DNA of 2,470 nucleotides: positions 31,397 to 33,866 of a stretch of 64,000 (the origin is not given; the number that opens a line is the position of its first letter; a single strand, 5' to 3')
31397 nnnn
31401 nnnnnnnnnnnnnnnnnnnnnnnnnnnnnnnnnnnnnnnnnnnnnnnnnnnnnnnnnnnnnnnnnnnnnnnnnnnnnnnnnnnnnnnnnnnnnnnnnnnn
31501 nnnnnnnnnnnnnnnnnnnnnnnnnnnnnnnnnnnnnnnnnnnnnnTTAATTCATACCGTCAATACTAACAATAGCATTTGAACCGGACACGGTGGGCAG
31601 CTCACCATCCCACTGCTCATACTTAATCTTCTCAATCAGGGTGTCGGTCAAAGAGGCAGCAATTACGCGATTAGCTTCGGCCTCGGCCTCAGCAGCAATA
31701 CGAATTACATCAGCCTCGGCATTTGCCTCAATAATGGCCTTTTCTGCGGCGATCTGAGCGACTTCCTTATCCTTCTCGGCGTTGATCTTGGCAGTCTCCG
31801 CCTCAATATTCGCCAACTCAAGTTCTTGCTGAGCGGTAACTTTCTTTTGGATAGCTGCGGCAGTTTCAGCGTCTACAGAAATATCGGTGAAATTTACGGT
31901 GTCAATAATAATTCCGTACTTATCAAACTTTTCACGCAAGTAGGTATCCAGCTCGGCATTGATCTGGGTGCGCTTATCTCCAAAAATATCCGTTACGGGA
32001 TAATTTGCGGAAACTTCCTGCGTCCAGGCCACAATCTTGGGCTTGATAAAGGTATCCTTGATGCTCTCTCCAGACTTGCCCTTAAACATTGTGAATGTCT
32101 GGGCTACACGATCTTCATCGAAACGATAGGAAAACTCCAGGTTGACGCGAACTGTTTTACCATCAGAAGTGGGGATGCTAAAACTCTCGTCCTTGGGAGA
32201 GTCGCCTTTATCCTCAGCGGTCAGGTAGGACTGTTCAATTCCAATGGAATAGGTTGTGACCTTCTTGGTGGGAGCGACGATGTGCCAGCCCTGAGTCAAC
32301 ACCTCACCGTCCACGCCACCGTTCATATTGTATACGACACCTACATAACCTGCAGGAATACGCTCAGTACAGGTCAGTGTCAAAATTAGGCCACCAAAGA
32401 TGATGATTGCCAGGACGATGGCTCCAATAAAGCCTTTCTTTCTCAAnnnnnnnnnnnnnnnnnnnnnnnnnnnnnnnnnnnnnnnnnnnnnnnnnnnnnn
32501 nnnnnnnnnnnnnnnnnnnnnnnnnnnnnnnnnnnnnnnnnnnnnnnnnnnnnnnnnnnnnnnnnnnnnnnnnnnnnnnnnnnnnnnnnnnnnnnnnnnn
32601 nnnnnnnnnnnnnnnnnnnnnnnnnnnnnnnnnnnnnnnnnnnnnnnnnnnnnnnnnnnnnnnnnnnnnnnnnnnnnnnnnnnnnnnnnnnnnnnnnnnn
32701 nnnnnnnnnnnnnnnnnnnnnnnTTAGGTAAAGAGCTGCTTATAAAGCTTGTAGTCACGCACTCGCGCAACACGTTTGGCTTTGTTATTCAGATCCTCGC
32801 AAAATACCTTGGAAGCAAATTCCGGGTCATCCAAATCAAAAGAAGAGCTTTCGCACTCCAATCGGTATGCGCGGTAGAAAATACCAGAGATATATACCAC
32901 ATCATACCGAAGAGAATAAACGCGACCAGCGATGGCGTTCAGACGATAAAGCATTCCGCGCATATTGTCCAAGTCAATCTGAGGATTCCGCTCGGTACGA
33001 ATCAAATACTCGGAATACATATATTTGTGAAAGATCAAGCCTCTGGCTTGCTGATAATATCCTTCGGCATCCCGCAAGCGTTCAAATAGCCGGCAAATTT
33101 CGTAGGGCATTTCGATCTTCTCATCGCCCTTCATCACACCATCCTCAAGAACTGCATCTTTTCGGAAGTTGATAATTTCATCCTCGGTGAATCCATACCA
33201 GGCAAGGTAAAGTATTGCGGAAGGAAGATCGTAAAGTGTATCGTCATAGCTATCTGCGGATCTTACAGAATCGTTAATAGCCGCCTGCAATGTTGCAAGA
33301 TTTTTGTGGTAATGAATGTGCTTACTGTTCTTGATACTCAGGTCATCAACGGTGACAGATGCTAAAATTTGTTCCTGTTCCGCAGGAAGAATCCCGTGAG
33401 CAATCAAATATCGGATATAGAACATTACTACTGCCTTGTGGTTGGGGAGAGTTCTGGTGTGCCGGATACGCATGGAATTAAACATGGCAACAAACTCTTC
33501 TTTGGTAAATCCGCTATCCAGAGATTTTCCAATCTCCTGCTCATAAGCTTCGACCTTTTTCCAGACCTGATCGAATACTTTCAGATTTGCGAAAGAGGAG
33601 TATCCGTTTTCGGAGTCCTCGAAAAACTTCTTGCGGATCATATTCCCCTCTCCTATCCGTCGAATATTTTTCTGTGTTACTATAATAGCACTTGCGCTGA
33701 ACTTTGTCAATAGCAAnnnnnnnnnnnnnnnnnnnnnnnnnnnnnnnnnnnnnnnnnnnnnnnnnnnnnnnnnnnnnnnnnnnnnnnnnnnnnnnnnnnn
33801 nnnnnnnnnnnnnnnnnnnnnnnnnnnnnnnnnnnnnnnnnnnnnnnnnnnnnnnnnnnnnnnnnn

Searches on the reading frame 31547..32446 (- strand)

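Call 17: search_protein_families(library=pfam, proteins=[window:31547-32446:-], max_evalue=0.01)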
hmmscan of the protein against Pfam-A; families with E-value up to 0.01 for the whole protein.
window:31547-32446:- (299 aa): 2 families
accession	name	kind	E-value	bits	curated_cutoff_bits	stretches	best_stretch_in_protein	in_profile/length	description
PF01145.31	Band_7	-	2.1e-26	93.5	23.6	1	29-223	2-172/176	SPFH domain / Band 7 family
PF13421.11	Band_7_1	-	0.0044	17.1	24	1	146-204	151-208/211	SPFH domain-Band 7 family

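Call 67: search_protein_families(library=phrogs, proteins=[window:31547-32446:-], max_evalue=0.001)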
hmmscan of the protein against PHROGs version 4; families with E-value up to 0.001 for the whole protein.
window:31547-32446:- (299 aa): 2 families
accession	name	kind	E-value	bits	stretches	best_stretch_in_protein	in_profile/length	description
phrog_200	-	other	1.2e-63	216.5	1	3-290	77-349/379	lipoprotein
phrog_11908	-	unknown function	7.2e-06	26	0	161-263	215-313/430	-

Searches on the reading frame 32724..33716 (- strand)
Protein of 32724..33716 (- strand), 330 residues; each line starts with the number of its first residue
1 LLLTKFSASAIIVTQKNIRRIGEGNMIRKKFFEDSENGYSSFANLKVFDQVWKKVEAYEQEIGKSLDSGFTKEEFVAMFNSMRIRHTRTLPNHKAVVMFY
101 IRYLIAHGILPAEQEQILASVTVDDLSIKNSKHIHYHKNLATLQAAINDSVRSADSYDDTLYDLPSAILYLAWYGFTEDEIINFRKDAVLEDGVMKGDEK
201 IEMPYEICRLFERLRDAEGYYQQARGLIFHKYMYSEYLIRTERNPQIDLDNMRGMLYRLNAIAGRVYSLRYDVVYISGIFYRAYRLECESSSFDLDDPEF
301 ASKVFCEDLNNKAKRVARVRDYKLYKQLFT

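Call 3: search_protein_families(library=pfam, proteins=[window:32724-33716:-], max_evalue=0.01)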
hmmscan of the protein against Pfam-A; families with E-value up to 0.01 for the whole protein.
window:32724-33716:- (330 aa): 1 family
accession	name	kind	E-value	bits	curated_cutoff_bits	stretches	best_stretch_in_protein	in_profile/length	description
PF22822.1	MrpR_N_CB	-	0.00011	23.2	27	1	29-105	8-78/79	MrpR, N-terminal core-binding domain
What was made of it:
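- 32724..34207 (-): The 151-aa and 330-aa ORFs transcribed divergently from XRE; the likely direct targets of the switch (inferred). Weak MrpR_N_CB match for the 330-aa protein, below the Pfam cutoff (call 3).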

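Call 4: search_protein_families(library=phrogs, proteins=[window:32724-33716:-], max_evalue=0.001)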
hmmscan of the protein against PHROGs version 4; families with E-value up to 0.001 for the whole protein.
window:32724-33716:- (330 aa): 0 families

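Call 10: search_protein_families(library=padloc, proteins=[window:32724-33716:-], max_evalue=0.01)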
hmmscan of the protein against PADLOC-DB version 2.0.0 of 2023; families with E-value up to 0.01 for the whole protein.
window:32724-33716:- (330 aa): 0 families

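Call 11: search_protein_families(library=ncbifam, proteins=[window:32724-33716:-], max_evalue=0.01)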
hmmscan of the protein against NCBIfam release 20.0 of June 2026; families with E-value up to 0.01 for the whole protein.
window:32724-33716:- (330 aa): 0 families

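Call 44: search_solved_structures(query=window:32724-33716:-, max_evalue=1)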
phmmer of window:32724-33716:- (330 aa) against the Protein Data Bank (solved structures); distinct sequences matched with E-value up to 1: 1.
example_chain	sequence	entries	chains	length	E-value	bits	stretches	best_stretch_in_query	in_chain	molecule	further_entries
3kyh_C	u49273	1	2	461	0.06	15.8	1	29-102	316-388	mRNA-capping enzyme subunit alpha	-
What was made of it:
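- Tried and rejected: There is only a sub-threshold MrpR_N_CB hit and no PDB sequence match (calls 3, 44).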
